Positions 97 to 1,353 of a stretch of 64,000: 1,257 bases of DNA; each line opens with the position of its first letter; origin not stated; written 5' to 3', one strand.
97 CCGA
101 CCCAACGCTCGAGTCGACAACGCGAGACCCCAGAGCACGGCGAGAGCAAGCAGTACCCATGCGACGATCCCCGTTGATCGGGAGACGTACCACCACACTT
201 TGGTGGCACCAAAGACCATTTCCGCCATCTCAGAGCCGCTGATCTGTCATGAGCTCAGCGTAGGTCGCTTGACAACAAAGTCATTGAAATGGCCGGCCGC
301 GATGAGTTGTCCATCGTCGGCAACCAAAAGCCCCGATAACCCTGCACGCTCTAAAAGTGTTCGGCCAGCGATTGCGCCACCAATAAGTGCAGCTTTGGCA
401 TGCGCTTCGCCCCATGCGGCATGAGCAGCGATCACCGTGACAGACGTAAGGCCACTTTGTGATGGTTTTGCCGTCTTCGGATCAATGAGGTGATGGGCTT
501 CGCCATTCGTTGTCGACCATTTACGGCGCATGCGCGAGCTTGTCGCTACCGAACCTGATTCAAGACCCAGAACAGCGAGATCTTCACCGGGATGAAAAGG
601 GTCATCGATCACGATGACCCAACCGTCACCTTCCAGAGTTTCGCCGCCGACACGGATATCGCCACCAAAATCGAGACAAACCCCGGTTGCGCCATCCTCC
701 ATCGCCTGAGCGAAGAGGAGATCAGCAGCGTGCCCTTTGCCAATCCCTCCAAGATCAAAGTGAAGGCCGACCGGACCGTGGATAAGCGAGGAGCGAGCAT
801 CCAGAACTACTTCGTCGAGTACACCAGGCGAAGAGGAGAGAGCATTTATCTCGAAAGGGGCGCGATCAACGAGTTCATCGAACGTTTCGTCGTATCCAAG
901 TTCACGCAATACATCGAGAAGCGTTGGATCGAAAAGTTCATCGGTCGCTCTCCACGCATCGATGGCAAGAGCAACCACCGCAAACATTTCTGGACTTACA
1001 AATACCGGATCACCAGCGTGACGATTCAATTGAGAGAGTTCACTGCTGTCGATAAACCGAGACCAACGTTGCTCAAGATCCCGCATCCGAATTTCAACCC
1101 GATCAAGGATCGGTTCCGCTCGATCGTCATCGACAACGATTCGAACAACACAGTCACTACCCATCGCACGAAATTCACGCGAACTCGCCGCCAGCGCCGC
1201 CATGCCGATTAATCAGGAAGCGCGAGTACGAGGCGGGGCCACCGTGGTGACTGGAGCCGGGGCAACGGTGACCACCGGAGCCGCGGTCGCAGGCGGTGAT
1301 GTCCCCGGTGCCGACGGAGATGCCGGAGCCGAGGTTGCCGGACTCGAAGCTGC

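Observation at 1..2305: ApbE flavinylation module whose likely substrate is a disordered membrane tether, not a folded FMN-binding domain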

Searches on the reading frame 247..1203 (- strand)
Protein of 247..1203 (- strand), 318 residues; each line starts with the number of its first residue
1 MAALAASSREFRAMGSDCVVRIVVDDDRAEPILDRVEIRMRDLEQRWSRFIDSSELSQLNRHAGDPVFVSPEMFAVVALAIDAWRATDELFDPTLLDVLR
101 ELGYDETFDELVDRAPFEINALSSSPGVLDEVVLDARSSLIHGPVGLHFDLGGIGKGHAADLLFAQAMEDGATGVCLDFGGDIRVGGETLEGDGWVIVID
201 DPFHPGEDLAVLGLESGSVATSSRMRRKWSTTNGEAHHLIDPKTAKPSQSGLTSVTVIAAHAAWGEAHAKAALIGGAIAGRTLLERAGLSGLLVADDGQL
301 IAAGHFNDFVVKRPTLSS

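Call 7: search_protein_families(library=pfam, max_evalue=1, proteins=[window:250-1203:-])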
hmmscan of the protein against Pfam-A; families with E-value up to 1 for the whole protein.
seq(318 aa): 1 family
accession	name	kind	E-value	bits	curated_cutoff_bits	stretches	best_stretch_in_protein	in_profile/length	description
PF02424.20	ApbE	-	4.1e-51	174.5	25.6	1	14-287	1-258/266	ApbE family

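Call 8: find_encoding_contigs(protein=window:250-1203:-, flank=10000, max_places=6)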
Protein seq(318 aa) (318 aa): 7 contigs read that carry it; 6 places shown.
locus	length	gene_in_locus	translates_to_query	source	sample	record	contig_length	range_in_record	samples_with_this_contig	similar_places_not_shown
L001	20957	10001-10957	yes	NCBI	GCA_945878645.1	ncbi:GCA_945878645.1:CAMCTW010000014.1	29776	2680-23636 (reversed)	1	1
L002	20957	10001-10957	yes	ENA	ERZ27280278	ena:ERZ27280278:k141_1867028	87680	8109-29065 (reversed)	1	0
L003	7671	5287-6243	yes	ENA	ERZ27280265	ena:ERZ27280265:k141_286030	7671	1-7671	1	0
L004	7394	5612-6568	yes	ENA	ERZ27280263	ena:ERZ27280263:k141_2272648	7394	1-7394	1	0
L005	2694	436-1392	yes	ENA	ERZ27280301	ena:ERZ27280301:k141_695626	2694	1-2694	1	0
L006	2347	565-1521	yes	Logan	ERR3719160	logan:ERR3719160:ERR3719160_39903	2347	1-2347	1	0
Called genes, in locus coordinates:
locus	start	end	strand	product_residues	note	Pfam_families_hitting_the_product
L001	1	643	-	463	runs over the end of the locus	PF03109:ABC1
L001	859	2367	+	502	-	PF00135:COesterase, PF20434:BD-FAE, PF07859:Abhydrolase_3 (faint), PF00326:Peptidase_S9 (faint)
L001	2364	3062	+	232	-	PF00733:Asn_synthase (weak), PF06508:QueC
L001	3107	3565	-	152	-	PF00578:AhpC-TSA, PF08534:Redoxin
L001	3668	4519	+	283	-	PF00142:Fer4_NifH (weak), PF01656:CbiA, PF02374:ArsA_ATPase (weak), PF06564:CBP_BcsQ (faint), PF09140:MipZ (weak), PF10609:ParA (weak), PF13614:AAA_31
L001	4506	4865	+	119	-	-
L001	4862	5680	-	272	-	PF13350:Y_phosphatase3, PF22784:PTP-SAK (faint)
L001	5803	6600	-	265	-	PF00582:Usp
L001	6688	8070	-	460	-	PF00672:HAMP, PF00512:HisKA, PF02518:HATPase_c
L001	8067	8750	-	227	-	PF00072:Response_reg, PF00486:Trans_reg_C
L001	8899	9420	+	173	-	-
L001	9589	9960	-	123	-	-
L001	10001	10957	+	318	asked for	PF02424:ApbE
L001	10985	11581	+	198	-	PF01794:Ferric_reduct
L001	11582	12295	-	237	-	PF00378:ECH_1, PF16113:ECH_2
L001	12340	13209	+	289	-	PF00561:Abhydrolase_1, PF12146:Hydrolase_4, PF12697:Abhydrolase_6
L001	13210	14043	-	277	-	PF22845:DUF3097_N, PF11296:DUF3097_C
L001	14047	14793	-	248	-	PF00005:ABC_tran, PF13304:AAA_21 (weak)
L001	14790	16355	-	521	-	-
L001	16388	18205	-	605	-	PF00005:ABC_tran, PF01926:MMR_HSR1 (faint), PF02463:SMC_N (faint), PF03193:RsgA_GTPase (faint), PF13401:AAA_22 (faint), PF12848:ABC_tran_Xtn (weak), PF00005:ABC_tran, PF16326:ABC_tran_CTD (weak), +3 more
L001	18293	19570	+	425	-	PF04188:Mannosyl_trans2 (weak)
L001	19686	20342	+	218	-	PF01106:NifU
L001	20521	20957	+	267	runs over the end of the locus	PF00378:ECH_1, PF16113:ECH_2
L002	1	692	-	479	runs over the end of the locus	PF03109:ABC1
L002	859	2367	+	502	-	PF00135:COesterase, PF20434:BD-FAE, PF07859:Abhydrolase_3 (faint), PF00326:Peptidase_S9 (faint)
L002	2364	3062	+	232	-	PF00733:Asn_synthase (weak), PF06508:QueC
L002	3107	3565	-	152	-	PF00578:AhpC-TSA, PF08534:Redoxin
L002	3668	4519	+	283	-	PF00142:Fer4_NifH (weak), PF01656:CbiA, PF02374:ArsA_ATPase (weak), PF06564:CBP_BcsQ (faint), PF09140:MipZ (weak), PF10609:ParA (weak), PF13614:AAA_31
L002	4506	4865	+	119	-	-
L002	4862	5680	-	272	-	PF13350:Y_phosphatase3, PF22784:PTP-SAK (faint)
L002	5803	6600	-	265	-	PF00582:Usp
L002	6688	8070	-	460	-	PF00672:HAMP, PF00512:HisKA, PF02518:HATPase_c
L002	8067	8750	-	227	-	PF00072:Response_reg, PF00486:Trans_reg_C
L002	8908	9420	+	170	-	-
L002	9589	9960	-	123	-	-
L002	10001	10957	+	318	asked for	PF02424:ApbE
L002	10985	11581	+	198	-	PF01794:Ferric_reduct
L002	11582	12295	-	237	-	PF00378:ECH_1, PF16113:ECH_2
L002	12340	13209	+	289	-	PF00561:Abhydrolase_1, PF12146:Hydrolase_4, PF12697:Abhydrolase_6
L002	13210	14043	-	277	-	PF22845:DUF3097_N, PF11296:DUF3097_C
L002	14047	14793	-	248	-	PF00005:ABC_tran, PF13304:AAA_21 (weak)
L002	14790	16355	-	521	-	-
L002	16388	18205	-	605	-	PF00005:ABC_tran, PF01926:MMR_HSR1 (faint), PF02463:SMC_N (faint), PF03193:RsgA_GTPase (faint), PF13401:AAA_22 (faint), PF12848:ABC_tran_Xtn (weak), PF00005:ABC_tran, PF16326:ABC_tran_CTD (weak), +3 more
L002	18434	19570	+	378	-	PF04188:Mannosyl_trans2 (weak)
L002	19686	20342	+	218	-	PF01106:NifU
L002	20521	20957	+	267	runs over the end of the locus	PF00378:ECH_1, PF16113:ECH_2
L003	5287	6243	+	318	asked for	PF02424:ApbE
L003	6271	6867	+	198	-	PF01794:Ferric_reduct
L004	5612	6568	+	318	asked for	PF02424:ApbE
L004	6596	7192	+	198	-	PF01794:Ferric_reduct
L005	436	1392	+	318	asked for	PF02424:ApbE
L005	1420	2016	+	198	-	PF01794:Ferric_reduct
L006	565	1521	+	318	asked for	PF02424:ApbE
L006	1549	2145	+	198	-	PF01794:Ferric_reduct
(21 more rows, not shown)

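Call 11: find_related_loci(query=window:250-1203:-, collection=genome_contigs, flank=4000)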
Query seq(318 aa) (318 aa) in genome_contigs; peptide patterns used: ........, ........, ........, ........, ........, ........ (x = any residue, [..] = any of these).
55 stretches matched a pattern; 4 encode a relative of the query (tblastn E <= 1e-3); 4 distinct loci.
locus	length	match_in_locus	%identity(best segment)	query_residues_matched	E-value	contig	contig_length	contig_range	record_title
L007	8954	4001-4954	100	1-318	0e+0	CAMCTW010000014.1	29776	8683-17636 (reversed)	MAG: Bifidobacterium breve isolate MsH-01oct19-144 genome assembly, contig: MsH-01oct19-C2690, whole genome shotgun sequ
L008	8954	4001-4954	85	1-318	6e-173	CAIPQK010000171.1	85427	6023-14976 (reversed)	MAG: uncultured Candidatus Microthrix sp. isolate Ki3-D2_bin-0518 genome assembly, contig: bin-0518:171/232, whole genom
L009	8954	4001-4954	82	1-318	4e-161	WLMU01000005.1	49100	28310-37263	MAG: Actinomycetota bacterium isolate UFOp-RH-20apr16-428 RH-20apr16-428-c5, whole genome shotgun sequence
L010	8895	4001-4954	82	1-318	8e-161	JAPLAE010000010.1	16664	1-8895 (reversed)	MAG: Actinomycetota bacterium isolate LacPavin_0419_WC53_MAG_57_16 LacPavin_0419_WC53_scaffold_60601, whole genome shotg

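Call 16: find_related_loci(query=window:250-1203:-, collection=metagenome_contigs, flank=3000)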
Query seq(318 aa) (318 aa) in metagenome_contigs; peptide patterns used: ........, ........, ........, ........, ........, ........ (x = any residue, [..] = any of these).
107 stretches matched a pattern; 5 encode a relative of the query (tblastn E <= 1e-3); 5 distinct loci.
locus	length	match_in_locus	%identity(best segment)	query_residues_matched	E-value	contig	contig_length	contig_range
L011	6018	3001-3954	84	1-318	3e-173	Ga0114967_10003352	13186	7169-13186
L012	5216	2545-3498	84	1-318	6e-176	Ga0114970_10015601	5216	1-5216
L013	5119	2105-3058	84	1-318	3e-176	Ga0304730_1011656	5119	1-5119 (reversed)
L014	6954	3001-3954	82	1-318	3e-161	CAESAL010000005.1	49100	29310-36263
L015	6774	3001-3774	28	14-276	9e-28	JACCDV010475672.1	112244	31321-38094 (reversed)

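Call 17: find_homologous_proteins(query=window:250-1203:-, max_evalue=1e-20)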
Query seq(318 aa) (318 aa): 869 proteins with E <= 1e-20 among 8000 candidates; the best 120 are listed.
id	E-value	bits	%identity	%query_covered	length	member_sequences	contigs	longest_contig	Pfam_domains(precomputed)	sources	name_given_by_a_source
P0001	5.0e-205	698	100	100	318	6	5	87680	PF02424.21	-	-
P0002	8.0e-170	582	84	100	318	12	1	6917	PF02424.21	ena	-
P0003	1.6e-169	581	84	99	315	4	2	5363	PF02424.21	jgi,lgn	-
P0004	5.1e-168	576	82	99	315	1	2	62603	PF02424.21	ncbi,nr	ncbi:MAG: FAD:protein FMN transferase [Actinobacteria bacterium]|nr:FAD:protein FMN transferase [Act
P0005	9.2e-168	575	82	100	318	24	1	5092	PF02424.21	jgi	-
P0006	7.0e-165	566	80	100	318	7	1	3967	PF02424.21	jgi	-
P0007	1.5e-140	486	70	99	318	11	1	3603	PF02424.21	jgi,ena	-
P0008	1.8e-140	486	69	100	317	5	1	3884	PF02424.21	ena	-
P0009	1.9e-140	486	69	100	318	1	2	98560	PF02424.21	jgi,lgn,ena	-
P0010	7.7e-140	484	70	99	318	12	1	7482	PF02424.21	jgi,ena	-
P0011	1.3e-137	476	68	99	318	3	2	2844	PF02424.21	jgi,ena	jgi:thiamine biosynthesis lipoprotein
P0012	9.8e-137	473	68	100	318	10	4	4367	PF02424.21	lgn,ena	-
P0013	1.7e-136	473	70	95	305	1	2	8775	PF02424.21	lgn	-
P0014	3.8e-135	468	67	99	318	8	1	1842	PF02424.21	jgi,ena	-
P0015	7.0e-134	464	67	100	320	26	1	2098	PF02424.21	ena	-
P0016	1.0e-133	463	71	95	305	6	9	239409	PF02424.21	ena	-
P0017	2.5e-133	462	67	100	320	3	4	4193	PF02424.21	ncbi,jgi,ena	jgi:thiamine biosynthesis lipoprotein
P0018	6.1e-133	461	66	100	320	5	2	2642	PF02424.21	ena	-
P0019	5.4e-132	458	67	97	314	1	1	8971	PF02424.21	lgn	-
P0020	5.5e-130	451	66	100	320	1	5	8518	PF02424.21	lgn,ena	-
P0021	7.8e-128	444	67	96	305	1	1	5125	PF02424.21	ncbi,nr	ncbi:MAG: FAD:protein FMN transferase [Actinobacteria bacterium]|nr:FAD:protein FMN transferase [Act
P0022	1.6e-126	440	67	96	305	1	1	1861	PF02424.21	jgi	-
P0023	1.0e-119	417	61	99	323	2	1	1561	PF02424.21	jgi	jgi:thiamine biosynthesis lipoprotein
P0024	1.7e-119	417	64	96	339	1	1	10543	PF02424.21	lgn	-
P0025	3.1e-119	416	61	100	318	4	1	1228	PF02424.21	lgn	-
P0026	6.7e-119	415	62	97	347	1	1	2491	PF02424.21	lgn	-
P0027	8.9e-119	414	62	100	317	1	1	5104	PF02424.21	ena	-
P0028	4.5e-118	412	62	98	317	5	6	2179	PF02424.21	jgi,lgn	jgi:thiamine biosynthesis lipoprotein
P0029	8.4e-118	411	60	100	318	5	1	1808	PF02424.21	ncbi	-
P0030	1.0e-117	411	61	98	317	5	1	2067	PF02424.21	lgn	-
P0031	4.7e-117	409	61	100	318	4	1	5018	PF02424.21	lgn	-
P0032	2.8e-116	406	61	97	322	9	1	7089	PF02424.21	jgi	-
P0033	1.5e-115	404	61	96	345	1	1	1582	PF02424.21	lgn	-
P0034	4.8e-115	402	59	98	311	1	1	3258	PF02424.21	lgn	-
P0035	4.1e-114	399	59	99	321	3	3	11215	PF02424.21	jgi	jgi:thiamine biosynthesis lipoprotein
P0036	7.2e-114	398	62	97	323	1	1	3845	PF02424.21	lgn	-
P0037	8.8e-114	398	67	86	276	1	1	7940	PF02424.21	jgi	jgi:thiamine biosynthesis lipoprotein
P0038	1.0e-113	398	62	93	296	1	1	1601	PF02424.21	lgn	-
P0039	5.7e-113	395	63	94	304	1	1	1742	PF02424.21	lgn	-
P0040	5.7e-113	395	59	98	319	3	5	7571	PF02424.21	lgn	-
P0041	4.1e-112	393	61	96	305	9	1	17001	PF02424.21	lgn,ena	-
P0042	3.4e-111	390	58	98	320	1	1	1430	PF02424.21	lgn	-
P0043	4.6e-111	389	62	96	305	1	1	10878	PF02424.21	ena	-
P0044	9.0e-110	385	59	96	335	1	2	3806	PF02424.21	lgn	-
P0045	1.6e-108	381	58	96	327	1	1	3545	PF02424.21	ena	-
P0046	1.3e-107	378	59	97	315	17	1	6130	PF02424.21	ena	-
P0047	4.6e-106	373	57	96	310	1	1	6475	PF02424.21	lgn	-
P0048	9.2e-104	365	59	94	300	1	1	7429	PF02424.21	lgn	-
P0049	1.0e-102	362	56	96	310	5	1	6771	PF02424.21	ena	-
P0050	4.1e-102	360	57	97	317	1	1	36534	PF02424.21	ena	-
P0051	5.4e-99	349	52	97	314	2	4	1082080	PF02424.21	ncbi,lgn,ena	-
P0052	1.8e-98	348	52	99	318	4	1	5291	PF02424.21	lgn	-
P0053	3.6e-97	343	55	97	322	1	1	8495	PF02424.21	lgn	-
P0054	4.9e-97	343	66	76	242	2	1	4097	PF02424.21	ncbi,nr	ncbi:MAG TPA: hypothetical protein DEB20_05040, partial [Acidimicrobiaceae bacterium]|nr:hypothetica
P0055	1.0e-96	342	55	95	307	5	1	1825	PF02424.21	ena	-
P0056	2.1e-95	338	53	97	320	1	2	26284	PF02424.21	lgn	-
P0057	2.3e-95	337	55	95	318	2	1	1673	PF02424.21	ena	-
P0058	4.5e-95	337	54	96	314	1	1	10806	PF02424.21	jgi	jgi:FAD:protein FMN transferase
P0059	1.9e-94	334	56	87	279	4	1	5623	PF02424.21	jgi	-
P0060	2.8e-93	331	54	96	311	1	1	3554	PF02424.21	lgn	-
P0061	3.9e-93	330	51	98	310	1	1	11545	PF02424.21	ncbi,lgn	-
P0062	5.9e-93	330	55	94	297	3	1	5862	PF02424.21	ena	-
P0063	1.5e-92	328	54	96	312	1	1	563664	PF02424.21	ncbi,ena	-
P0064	1.0e-91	326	53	96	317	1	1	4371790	PF02424.21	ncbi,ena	-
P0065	1.7e-89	318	53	94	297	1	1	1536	PF02424.21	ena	-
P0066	1.9e-87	311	55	94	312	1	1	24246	PF02424.21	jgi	jgi:thiamine biosynthesis lipoprotein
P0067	4.7e-83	297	50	95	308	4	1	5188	PF02424.21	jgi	-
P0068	9.3e-82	293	48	98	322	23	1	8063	PF02424.21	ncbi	-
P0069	4.0e-80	287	50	97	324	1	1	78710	PF02424.21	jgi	jgi:thiamine biosynthesis lipoprotein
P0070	5.0e-80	287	48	95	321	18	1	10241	PF02424.21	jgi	jgi:thiamine biosynthesis lipoprotein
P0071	1.4e-78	282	47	96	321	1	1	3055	PF02424.21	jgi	jgi:thiamine biosynthesis lipoprotein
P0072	4.8e-78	281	48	96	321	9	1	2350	PF02424.21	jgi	-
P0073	2.0e-76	275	46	97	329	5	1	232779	PF02424.21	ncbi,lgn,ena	-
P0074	1.1e-73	266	60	69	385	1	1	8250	PF02424.21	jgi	-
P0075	3.2e-73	265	48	90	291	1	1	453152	PF02424.21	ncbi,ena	-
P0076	1.2e-72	263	48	94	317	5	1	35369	PF02424.21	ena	-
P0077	1.1e-71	260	45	95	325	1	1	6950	PF02424.21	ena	-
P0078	1.0e-70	257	49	90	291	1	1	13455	PF02424.21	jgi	jgi:thiamine biosynthesis lipoprotein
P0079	1.4e-70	256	46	94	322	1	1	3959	PF02424.21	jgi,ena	-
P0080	1.7e-70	256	44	95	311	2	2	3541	PF02424.21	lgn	-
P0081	2.0e-69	252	55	68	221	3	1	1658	PF02424.21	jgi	jgi:thiamine biosynthesis lipoprotein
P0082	7.2e-69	250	46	91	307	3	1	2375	PF02424.21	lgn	-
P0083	1.2e-67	246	45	88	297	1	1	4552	PF02424.21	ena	-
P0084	3.5e-66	242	44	98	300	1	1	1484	PF02424.21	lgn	-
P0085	3.8e-66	242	49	94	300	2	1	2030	PF02424.21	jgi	jgi:FAD:protein FMN transferase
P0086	4.9e-66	241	46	97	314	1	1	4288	PF02424.21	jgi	jgi:FAD:protein FMN transferase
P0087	5.6e-66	241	43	95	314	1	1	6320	PF02424.21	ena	-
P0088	5.9e-66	241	44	97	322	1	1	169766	PF02424.21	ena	-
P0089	1.4e-65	240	44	94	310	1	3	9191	PF02424.21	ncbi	-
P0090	2.0e-65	239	46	92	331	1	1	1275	PF02424.21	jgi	jgi:thiamine biosynthesis lipoprotein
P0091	2.4e-65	239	44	96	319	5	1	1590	PF02424.21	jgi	jgi:thiamine biosynthesis lipoprotein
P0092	2.6e-65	239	47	94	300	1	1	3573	PF02424.21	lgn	-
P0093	7.0e-65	237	42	97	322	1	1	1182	PF02424.21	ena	-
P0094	8.4e-65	237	43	97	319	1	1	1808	PF02424.21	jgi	jgi:thiamine biosynthesis lipoprotein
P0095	1.0e-64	237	42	95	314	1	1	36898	PF02424.21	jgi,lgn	jgi:thiamine biosynthesis lipoprotein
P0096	1.0e-64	237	44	93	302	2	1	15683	PF02424.21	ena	-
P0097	1.2e-64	237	44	98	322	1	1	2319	PF02424.21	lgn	-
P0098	1.4e-64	236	45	94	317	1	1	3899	PF02424.21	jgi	jgi:FAD:protein FMN transferase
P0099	2.3e-64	236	46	93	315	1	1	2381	PF02424.21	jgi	jgi:thiamine biosynthesis lipoprotein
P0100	2.7e-64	235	44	94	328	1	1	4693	PF02424.21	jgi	jgi:thiamine biosynthesis lipoprotein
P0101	2.7e-64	235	47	93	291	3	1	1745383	PF02424.21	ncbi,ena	-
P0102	2.9e-64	235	43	95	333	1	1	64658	PF02424.21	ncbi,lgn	-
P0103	3.1e-64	235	43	95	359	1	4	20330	PF02424.21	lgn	-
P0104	3.4e-64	235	43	97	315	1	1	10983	PF02424.21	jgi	jgi:thiamine biosynthesis lipoprotein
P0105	4.2e-64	235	45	91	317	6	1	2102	PF02424.21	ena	-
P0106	6.1e-64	234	43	96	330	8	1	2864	PF02424.21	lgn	-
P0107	7.9e-64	234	45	96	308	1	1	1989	PF02424.21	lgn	-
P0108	9.7e-64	234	45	94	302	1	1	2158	PF02424.21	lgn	-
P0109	1.1e-63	233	43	97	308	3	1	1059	PF02424.21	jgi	jgi:thiamine biosynthesis lipoprotein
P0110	1.7e-63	233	43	95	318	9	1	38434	PF02424.21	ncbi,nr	ncbi:MAG: FAD:protein FMN transferase [Actinomycetota bacterium]|nr:FAD:protein FMN transferase [Act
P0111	2.7e-63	232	42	96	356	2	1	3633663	PF02424.21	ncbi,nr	ncbi:MAG: FAD:protein FMN transferase [Acidimicrobiales bacterium]|nr:FAD:protein FMN transferase [A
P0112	5.0e-63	231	44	94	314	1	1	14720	PF02424.21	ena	-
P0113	6.5e-63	231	47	94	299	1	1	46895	PF02424.21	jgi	jgi:FAD:protein FMN transferase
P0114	6.7e-63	231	42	96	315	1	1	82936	PF02424.21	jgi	jgi:thiamine biosynthesis lipoprotein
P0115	7.9e-63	231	44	93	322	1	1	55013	PF02424.21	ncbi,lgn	-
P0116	8.6e-63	231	44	91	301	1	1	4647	PF02424.21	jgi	jgi:thiamine biosynthesis lipoprotein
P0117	8.7e-63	231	44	98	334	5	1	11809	PF02424.21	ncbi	ncbi:MAG: FAD:protein FMN transferase [Acidimicrobiales bacterium]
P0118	1.0e-62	230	45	94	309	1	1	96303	PF02424.21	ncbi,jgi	ncbi:MAG TPA: FAD:protein FMN transferase [Acidimicrobiia bacterium]|jgi:thiamine biosynthesis lipop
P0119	1.3e-62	230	46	94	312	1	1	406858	PF02424.21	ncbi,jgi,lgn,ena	jgi:thiamine biosynthesis lipoprotein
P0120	1.9e-62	229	47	78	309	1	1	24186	PF02424.21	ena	-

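Call 18: find_encoding_contigs(protein=P0009, flank=4000, max_places=1)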
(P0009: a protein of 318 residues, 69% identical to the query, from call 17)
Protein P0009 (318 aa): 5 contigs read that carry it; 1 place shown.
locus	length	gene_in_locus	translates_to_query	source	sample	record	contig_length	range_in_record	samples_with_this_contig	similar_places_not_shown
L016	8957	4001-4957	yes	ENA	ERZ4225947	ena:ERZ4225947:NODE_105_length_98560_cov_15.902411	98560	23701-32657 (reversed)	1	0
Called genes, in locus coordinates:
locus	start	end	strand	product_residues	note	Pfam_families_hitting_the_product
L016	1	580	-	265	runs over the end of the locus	PF00582:Usp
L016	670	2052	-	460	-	PF16736:sCache_like (weak), PF17203:sCache_3_2 (faint), PF00672:HAMP, PF00512:HisKA, PF02518:HATPase_c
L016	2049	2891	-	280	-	PF00072:Response_reg, PF00486:Trans_reg_C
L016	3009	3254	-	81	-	-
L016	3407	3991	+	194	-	-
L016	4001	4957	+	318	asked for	PF02424:ApbE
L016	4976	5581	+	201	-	PF01794:Ferric_reduct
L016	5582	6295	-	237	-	PF00378:ECH_1, PF16113:ECH_2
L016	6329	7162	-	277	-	PF22845:DUF3097_N, PF11296:DUF3097_C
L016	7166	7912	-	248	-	PF00005:ABC_tran, PF13304:AAA_21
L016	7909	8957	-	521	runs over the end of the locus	-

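Call 19: find_encoding_contigs(protein=P0016, flank=4000, max_places=1)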
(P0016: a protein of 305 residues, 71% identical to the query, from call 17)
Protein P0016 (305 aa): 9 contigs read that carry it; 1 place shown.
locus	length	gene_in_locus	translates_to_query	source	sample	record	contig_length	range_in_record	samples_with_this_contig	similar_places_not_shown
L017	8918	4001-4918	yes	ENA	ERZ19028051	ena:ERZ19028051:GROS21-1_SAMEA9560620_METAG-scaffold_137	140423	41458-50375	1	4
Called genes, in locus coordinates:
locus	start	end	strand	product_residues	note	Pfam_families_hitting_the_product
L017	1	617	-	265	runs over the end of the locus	PF00582:Usp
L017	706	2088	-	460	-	PF00672:HAMP, PF00512:HisKA, PF02518:HATPase_c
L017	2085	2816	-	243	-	PF00072:Response_reg, PF00486:Trans_reg_C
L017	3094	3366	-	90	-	-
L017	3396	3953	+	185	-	-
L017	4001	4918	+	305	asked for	PF02424:ApbE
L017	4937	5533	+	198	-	PF01794:Ferric_reduct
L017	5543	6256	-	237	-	PF00378:ECH_1, PF16113:ECH_2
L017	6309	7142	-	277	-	PF22845:DUF3097_N, PF11296:DUF3097_C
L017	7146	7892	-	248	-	PF00005:ABC_tran, PF13304:AAA_21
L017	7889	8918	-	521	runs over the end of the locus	-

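Call 20: find_encoding_contigs(protein=P0051, flank=4000, max_places=1)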
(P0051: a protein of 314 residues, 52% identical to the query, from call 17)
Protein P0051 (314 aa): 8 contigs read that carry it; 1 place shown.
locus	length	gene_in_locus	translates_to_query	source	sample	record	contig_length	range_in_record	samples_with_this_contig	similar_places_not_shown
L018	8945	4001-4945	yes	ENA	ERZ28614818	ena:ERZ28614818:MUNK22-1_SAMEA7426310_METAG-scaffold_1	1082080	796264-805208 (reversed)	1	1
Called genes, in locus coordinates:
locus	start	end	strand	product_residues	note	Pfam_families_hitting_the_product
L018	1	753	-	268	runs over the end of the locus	PF00582:Usp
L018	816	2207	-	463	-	PF00672:HAMP, PF00512:HisKA, PF02518:HATPase_c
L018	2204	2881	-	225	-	PF00072:Response_reg, PF00486:Trans_reg_C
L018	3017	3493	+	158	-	-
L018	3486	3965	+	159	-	-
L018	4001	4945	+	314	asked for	PF02424:ApbE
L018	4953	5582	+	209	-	PF01794:Ferric_reduct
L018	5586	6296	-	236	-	PF00378:ECH_1, PF16113:ECH_2 (weak)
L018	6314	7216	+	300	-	PF00561:Abhydrolase_1, PF12146:Hydrolase_4, PF12697:Abhydrolase_6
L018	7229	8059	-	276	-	PF22845:DUF3097_N, PF11296:DUF3097_C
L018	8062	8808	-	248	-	PF00005:ABC_tran, PF13304:AAA_21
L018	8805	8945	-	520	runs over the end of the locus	PF19814:DUF6297 (weak)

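Call 21: find_encoding_contigs(protein=P0064, flank=4000, max_places=1)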
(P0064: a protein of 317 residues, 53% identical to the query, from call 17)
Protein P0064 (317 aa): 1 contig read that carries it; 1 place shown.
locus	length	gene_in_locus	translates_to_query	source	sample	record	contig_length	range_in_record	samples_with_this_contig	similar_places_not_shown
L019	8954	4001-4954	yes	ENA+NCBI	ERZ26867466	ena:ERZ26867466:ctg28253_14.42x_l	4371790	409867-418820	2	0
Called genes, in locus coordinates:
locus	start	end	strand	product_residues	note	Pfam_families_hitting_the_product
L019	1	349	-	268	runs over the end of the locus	PF00582:Usp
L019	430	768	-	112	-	-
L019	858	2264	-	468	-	PF00672:HAMP, PF00512:HisKA, PF13581:HATPase_c_2 (weak), PF02518:HATPase_c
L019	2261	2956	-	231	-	PF00072:Response_reg, PF00486:Trans_reg_C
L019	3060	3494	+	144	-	-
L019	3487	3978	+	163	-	-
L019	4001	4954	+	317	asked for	PF02424:ApbE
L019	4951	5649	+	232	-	PF01794:Ferric_reduct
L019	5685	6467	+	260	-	PF00582:Usp (faint)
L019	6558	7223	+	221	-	PF00072:Response_reg, PF00196:GerE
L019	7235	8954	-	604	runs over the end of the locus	PF02743:dCache_1 (weak), PF00672:HAMP, PF07730:HisKA_3, PF02518:HATPase_c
